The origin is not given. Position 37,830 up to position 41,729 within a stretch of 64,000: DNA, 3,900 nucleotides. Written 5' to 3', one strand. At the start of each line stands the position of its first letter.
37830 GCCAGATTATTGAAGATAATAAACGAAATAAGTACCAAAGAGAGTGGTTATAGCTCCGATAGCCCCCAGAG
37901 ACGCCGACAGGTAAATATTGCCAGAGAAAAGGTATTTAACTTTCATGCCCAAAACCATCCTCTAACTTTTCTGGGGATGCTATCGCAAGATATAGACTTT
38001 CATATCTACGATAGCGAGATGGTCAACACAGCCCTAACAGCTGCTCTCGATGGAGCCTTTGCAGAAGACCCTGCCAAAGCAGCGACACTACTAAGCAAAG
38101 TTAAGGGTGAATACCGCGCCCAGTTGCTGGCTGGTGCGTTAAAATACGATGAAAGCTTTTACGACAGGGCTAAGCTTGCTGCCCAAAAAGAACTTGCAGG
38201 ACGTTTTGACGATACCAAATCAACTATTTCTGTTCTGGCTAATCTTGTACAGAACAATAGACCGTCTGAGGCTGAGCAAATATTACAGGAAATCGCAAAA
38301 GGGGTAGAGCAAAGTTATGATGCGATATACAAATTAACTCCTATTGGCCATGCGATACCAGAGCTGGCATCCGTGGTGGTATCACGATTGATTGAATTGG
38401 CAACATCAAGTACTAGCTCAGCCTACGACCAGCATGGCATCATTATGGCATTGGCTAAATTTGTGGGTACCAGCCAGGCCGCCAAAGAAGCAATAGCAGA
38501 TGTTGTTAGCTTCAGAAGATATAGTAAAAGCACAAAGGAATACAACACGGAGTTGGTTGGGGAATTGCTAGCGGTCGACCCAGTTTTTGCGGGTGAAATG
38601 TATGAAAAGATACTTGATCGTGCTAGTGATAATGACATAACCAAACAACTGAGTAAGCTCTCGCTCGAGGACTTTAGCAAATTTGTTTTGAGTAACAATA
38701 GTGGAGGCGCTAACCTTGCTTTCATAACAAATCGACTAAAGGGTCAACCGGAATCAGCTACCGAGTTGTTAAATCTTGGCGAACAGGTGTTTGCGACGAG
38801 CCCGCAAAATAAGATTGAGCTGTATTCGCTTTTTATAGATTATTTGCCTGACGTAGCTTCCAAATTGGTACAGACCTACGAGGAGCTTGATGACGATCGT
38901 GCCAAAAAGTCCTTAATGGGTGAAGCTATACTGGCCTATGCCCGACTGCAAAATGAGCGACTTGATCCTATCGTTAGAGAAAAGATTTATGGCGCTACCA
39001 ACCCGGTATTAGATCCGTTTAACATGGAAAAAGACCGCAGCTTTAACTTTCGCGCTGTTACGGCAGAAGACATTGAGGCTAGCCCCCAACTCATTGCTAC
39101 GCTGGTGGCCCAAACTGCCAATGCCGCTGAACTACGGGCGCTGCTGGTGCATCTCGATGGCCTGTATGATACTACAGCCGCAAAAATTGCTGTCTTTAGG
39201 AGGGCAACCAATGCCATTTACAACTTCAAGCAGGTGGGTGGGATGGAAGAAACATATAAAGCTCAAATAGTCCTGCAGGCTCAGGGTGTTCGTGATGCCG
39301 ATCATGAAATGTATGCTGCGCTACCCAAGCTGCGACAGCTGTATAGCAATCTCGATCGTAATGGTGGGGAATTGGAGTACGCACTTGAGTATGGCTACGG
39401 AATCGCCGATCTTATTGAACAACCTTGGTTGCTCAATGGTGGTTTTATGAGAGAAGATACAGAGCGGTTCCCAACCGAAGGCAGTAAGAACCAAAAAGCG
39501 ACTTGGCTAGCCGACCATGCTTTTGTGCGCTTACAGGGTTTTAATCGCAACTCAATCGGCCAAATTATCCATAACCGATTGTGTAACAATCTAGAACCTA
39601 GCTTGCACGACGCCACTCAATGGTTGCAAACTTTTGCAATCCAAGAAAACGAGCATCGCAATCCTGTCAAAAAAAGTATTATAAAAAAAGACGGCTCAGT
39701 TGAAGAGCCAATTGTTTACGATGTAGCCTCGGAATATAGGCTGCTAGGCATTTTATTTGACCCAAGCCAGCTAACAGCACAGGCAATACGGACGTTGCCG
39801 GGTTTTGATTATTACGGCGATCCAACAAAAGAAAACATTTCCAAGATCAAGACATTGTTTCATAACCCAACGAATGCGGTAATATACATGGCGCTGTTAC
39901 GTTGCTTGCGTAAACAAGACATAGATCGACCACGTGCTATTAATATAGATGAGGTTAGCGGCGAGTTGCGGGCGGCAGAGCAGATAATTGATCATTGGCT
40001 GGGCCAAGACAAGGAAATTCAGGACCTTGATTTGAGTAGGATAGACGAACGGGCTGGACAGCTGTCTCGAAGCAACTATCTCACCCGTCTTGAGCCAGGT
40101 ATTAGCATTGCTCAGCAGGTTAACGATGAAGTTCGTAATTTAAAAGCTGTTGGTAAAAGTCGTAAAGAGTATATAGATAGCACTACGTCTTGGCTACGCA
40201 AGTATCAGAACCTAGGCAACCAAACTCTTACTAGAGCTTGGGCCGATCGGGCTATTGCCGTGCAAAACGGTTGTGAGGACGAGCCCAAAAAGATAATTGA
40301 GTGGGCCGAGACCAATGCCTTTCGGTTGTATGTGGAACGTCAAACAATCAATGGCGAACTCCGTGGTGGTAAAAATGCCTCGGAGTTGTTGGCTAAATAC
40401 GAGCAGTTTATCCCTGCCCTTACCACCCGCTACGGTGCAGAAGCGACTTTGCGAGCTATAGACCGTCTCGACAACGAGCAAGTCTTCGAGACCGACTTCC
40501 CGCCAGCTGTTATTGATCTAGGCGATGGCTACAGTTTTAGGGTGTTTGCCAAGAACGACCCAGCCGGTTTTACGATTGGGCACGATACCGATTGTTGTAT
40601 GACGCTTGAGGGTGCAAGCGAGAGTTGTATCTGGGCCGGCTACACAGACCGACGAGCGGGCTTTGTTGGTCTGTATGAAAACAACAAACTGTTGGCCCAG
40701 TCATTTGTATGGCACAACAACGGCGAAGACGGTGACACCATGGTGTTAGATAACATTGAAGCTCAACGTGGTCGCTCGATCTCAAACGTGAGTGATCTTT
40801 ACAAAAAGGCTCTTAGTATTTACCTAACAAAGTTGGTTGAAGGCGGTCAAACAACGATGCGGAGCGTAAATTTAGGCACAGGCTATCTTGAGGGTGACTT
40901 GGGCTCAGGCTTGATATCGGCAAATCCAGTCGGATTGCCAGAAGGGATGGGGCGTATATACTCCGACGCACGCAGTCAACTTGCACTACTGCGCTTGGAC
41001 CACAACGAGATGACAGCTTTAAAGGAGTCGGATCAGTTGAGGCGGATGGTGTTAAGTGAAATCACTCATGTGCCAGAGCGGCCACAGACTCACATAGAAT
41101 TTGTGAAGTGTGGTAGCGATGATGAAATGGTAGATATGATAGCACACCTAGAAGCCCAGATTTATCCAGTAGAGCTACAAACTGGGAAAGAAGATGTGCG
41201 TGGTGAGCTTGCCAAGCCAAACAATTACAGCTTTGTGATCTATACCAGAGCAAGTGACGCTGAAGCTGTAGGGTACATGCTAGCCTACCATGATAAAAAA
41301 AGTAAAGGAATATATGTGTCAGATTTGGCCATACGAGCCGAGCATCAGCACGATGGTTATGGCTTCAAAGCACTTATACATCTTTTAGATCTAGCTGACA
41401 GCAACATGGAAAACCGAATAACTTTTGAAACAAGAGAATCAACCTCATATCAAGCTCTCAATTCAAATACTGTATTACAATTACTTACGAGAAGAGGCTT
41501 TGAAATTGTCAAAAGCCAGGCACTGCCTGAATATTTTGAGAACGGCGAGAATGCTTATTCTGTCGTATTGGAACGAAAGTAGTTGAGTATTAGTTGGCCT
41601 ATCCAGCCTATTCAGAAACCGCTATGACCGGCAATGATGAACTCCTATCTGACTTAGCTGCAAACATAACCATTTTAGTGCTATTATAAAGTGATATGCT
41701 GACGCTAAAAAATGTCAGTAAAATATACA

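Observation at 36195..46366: Giant HEAT-repeat/GNAT protein linked to a MacB-type ABC exporter and an ECF sigma/anti-sigma pair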

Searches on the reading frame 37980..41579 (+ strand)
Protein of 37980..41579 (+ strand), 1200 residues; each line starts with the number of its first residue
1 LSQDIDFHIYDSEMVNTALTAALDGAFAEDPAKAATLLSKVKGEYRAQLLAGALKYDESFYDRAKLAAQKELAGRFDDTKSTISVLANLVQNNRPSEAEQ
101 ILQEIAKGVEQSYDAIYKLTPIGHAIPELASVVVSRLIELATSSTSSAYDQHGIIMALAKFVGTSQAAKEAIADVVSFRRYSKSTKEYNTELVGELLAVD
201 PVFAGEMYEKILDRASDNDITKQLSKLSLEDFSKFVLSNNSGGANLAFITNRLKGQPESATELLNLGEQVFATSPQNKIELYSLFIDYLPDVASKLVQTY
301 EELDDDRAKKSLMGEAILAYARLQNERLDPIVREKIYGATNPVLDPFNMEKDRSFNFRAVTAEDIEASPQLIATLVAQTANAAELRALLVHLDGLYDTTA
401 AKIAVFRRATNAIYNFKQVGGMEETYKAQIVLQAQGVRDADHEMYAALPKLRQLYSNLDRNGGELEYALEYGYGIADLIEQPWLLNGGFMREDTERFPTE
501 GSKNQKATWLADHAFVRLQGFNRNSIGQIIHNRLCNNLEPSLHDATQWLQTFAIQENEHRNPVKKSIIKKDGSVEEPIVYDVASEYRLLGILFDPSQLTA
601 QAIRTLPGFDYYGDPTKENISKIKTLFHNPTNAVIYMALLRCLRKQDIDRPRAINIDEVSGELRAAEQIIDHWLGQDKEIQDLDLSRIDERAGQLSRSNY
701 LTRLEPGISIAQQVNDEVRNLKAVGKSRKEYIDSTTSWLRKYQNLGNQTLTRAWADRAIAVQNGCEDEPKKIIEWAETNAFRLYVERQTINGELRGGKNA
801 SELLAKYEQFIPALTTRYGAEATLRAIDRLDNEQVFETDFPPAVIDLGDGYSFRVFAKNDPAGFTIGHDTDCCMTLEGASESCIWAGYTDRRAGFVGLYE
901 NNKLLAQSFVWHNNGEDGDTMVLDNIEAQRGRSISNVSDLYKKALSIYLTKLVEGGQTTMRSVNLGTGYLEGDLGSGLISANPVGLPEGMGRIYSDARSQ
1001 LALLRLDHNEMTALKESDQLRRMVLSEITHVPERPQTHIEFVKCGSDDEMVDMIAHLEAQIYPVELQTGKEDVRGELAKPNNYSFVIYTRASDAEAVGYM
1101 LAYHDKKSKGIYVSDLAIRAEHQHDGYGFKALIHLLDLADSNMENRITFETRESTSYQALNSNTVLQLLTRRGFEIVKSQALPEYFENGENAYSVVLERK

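Call 28: search_protein_representatives(protein=window:37980-41579:+)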
Query: 1200 residues. Proteins with E-value up to 0.001 (for the whole library): 896; up to 1e-10: 167; up to 1e-30: 119. The best 150 are listed.
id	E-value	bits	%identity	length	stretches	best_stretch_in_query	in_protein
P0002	2.4e-204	697.9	42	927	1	290-1197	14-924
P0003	3.8e-187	640.9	41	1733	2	351-1199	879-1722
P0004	4.4e-180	617.5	42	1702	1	349-1199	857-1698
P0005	2.6e-177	608.3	40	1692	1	334-1199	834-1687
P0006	2.1e-174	598.8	42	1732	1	343-1198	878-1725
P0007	4.2e-174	597.8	42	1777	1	316-1199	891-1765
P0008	1.3e-91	324.5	96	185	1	937-1094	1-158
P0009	1.8e-85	304.3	39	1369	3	805-1199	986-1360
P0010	2.8e-84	300.3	33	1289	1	467-1192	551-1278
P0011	7.2e-84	298.9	34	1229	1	448-1006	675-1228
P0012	3.5e-80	286.7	33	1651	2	621-1178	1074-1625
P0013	1.1e-79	285.0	32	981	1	500-1184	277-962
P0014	2.1e-79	284.2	33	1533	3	718-1127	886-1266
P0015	3.6e-79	283.4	38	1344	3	718-1016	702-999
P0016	6.2e-79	282.6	32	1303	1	500-1196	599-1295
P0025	4.0e-72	260.0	35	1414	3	717-1016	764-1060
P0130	4.6e-24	100.9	39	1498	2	854-1003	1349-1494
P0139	4.2e-18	81.1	27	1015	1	468-1034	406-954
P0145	5.2e-13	64.3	36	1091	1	857-1035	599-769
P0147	1.0e-12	63.3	32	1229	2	1051-1200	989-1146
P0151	9.0e-12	60.2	30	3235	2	849-961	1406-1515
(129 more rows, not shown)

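Call 34: search_protein_families(library=pfam, proteins=[P0151, P0145, P0147, P0139, P0130], max_evalue=0.01)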
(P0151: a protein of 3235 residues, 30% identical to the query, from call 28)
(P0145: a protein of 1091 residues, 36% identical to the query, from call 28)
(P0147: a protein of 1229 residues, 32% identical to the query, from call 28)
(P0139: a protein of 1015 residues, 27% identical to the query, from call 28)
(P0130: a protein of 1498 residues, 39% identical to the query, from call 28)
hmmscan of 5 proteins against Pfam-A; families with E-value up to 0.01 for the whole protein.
P0151 (3235 aa): 5 families
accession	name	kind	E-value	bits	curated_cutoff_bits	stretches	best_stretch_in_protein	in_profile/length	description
PF25591.1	LRV_2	-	2.6e-15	56.6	27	2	2799-2826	27-54/61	Leucine Rich Repeat Variant domain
PF01816.23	LRV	-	2.3e-12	46.9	21.6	0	2745-2770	1-26/26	Leucine rich repeat variant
PF14284.11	PcfJ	-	2.9e-12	47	25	1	2576-2704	22-146/147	PcfJ-like protein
PF09280.16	XPC-binding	-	0.0018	18.4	26.4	0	2799-2827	13-40/57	XPC-binding domain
PF13699.11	eCIS_core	-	0.0048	17.5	22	0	2037-2058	53-74/79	eCIS core domain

P0145 (1091 aa): 1 family
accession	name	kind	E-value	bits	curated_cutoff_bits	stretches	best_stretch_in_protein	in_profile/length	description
PF13475.11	DUF4116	-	0.0035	17.3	24.9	0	808-824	3-19/49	Domain of unknown function (DUF4116)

P0147 (1229 aa): 3 families
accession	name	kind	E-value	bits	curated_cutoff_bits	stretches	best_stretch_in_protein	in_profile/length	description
PF00583.31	Acetyltransf_1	-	2.3e-07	31.5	20.7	1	995-1100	7-102/116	Acetyltransferase (GNAT) family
PF13508.13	Acetyltransf_7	-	0.00079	20.2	27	1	1030-1091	6-62/84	Acetyltransferase (GNAT) domain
PF13673.13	Acetyltransf_10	-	0.0031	17.9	23.6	1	1005-1102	7-96/128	Acetyltransferase (GNAT) domain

P0139 (1015 aa): 0 families

P0130 (1498 aa): 0 families
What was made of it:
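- Closest known: PcfJ-like domain. Same: One family member (P0151, 3235 aa) carries two core-like copies plus a PcfJ domain (call 34).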

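Call 71: predict_structure(alignment_id=A4)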
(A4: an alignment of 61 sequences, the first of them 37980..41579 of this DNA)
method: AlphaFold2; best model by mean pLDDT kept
length: 1200 residues; sequences in the alignment: 61
mean_pLDDT: 81.0   pTM: 0.62
mean pLDDT of the five models: 81.0, 81.0, 78.9, 78.6, 78.4
residues with pLDDT >= 90: 524; 70-90: 355; 50-70: 259; < 50: 62
segments of 3 or more residues with pLDDT < 50: 1-11, 52-75, 181-183, 341-350
pLDDT, mean of each block of 10 residues (from residue 1): 35 56 61 57 50 41 42 49 61 63 59 58 62 65 62 64 57 62 58 68 64 65 73 68 64 70 78 72 73 72 69 58 55 56 42 71 92 90 89 90 89 84 88 79 88 85 85 90 84 85 96 94 97 92 93 81 89 92 93 92 92 79 93 94 92 93 89 86 88 84 76 93 96 97 92 90 91 90 87 82 89 89 92 94 95 96 91 88 96 97 94 84 90 86 97 91 88 77 91 88 95 92 82 62 82 95 92 93 91 83 95 95 88 96 97 91 92 96 90 95
secondary structure, 60 per line:
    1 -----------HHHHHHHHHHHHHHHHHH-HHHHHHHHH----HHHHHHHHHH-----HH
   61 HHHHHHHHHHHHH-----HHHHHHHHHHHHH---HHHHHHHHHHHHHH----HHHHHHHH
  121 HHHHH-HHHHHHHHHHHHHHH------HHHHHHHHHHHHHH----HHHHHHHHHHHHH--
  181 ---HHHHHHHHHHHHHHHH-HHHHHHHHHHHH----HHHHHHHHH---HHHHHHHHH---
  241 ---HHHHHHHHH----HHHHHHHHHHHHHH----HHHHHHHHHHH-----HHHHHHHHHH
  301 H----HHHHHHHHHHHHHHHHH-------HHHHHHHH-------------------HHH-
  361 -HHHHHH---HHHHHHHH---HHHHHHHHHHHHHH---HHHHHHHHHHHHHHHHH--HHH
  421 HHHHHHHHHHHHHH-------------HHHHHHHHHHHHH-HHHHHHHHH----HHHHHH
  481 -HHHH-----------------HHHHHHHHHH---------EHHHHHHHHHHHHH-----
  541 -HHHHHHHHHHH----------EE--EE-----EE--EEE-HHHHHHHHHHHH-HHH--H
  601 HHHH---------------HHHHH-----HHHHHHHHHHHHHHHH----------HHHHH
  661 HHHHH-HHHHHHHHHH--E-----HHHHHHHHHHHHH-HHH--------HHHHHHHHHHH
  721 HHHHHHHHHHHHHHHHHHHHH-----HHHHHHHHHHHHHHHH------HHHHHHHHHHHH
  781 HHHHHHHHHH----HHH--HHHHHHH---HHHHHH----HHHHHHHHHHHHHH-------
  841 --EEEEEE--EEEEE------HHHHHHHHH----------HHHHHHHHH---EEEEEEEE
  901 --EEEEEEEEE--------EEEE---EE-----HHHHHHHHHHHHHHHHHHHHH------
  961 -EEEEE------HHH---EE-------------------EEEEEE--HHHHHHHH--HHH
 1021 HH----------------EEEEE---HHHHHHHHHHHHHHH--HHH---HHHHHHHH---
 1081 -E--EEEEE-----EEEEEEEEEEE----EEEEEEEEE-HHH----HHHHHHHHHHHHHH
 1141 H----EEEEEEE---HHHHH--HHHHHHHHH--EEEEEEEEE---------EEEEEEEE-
elements in order (helices of 4 or more, strands of 3 or more residues): H12-29 H31-39 H44-53 H59-73 H79-91 H95-108 H113-125 H127-141 H148-161 H166-178 H184-199 H201-212 H217-225 H229-237 H244-252 H257-270 H275-285 H291-301 H306-322 H330-337 H362-367 H371-378 H382-395 H399-415 H418-434 H448-460 H462-470 H475-480 H482-485 H503-512 H523-535 H542-552 E578-580 H582-593 H600-604 H620-624 H630-645 H656-665 H667-676 H685-697 H710-741 H747-762 H769-790 H800-806 H810-815 H820-833 E843-848 E851-855 H862-870 H881-889 E893-900 E903-911 E920-923 H934-954 E962-966 E1000-1005 H1008-1015 H1018-1022 E1039-1043 H1047-1061 H1070-1077 E1085-1089 E1095-1105 E1110-1118 H1127-1141 E1146-1152 H1156-1160 H1163-1171 E1174-1182 E1192-1199
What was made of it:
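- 36195..39044 (+): N-terminal all-helical, poorly conserved region (aa 1-~950). It is a probable alpha-solenoid scaffold. HEAT identity is not established. Helical hairpins at pLDDT 55-70 for aa 607-932 (call 71).
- On GNAT superfamily (C-terminal domain, aa 1634-1794): AF2 pLDDT ~90 (call 71).
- On HEAT / PBS-lyase repeat proteins: aa 607-932 are predicted as serial helix pairs, but at pLDDT 55-70 (call 71). aa 1-595 were not modelled.
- Checked: In the AF2 model aa 607-932 are helical hairpins at pLDDT 55-70 (call 71), and aa 1-595 were not modelled.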

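Call 87: search_solved_structures(query=A4, max_evalue=1, show_alignments=0)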
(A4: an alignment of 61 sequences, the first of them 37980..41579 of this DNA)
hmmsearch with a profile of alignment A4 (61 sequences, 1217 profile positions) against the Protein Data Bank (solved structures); distinct sequences matched with E-value up to 1: 64 (the best 60 are shown).
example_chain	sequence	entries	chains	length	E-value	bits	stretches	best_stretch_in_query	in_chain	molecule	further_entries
9fpz_2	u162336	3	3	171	0.00027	22.7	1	1076-1192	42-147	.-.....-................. 10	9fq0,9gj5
9gj6_A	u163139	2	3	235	0.00053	21.7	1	1076-1192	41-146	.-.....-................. 10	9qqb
6c95_B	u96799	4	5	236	0.00053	21.7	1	1076-1192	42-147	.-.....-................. 10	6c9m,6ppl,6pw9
9f1b_DC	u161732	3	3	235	0.00057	21.6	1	1077-1192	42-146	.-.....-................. 10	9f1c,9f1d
2c4i_A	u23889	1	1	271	0.00066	21.4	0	509-548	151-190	AVIDIN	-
8y9f_C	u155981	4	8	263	0.00072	21.3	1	1065-1137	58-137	Alpha-tubulin N-acetyltransferase 2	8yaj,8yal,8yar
4e0a_A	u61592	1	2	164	0.0018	20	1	1106-1160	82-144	BH1408 protein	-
4f6a_A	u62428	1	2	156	0.0019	19.9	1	1106-1160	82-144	BH1408 protein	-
2ob0_A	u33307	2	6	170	0.0027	19.4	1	1031-1153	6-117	Human MAK3 homolog | N-acetyltransferase 13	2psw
6wf3_A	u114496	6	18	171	0.0028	19.3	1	1031-1153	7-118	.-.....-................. 50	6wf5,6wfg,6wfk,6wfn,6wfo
3tfy_A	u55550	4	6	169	0.0029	19.3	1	1032-1153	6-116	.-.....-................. 50, NatE catalytic subunit | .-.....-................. 50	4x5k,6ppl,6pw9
1tiq_A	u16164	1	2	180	0.0037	18.9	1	1054-1148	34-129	Protease synthase and sporulation negative regulatory protein PAI 1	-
12jc_A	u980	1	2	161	0.013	17.2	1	1060-1147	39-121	Thialysine Acetyltransferase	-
2fe7_A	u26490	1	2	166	0.015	17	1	1060-1147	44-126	probable N-acetyltransferase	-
5isv_A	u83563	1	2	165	0.017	16.8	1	1115-1158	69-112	Ribosomal-protein-alanine acetyltransferase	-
9mgs_A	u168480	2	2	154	0.059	14.9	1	1060-1150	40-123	Aminoglycoside acetyltransferase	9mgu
1bo4_A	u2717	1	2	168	0.068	14.7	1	1060-1150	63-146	PROTEIN (SERRATIA MARCESCENS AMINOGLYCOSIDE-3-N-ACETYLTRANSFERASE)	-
6bvc_A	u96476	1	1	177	0.077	14.6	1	1060-1150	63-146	Aminoglycoside-(3)-N-acetyltransferase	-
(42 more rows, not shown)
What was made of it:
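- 41094..41576 (+): Canonical C-terminal GNAT acetyltransferase domain (aa 1634-1794) of RimI/Ard1/Naa type. Its acetyl-CoA motif A is QHDGYG (aa 1718-1723). Profile hits to Naa10 and Naa50 (call 87).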

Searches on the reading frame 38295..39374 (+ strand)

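Call 77: search_protein_families(library=pfam, proteins=[window:38295-39374:+], max_evalue=10)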
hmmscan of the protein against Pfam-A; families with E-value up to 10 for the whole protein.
window:38295-39374:+ (360 aa): 1 family
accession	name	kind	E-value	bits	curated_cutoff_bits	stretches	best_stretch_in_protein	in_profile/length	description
PF06587.16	DUF1137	-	0.058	13.9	25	1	278-314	44-80/117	Protein of unknown function (DUF1137)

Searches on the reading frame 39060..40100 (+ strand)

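Call 77: search_protein_families(library=pfam, proteins=[window:39060-40100:+], max_evalue=10)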
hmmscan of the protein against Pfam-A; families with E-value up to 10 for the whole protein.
window:39060-40100:+ (347 aa): 1 family
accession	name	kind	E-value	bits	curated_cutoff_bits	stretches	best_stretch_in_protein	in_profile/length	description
PF06587.16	DUF1137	-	0.055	13.9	25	1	23-59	44-80/117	Protein of unknown function (DUF1137)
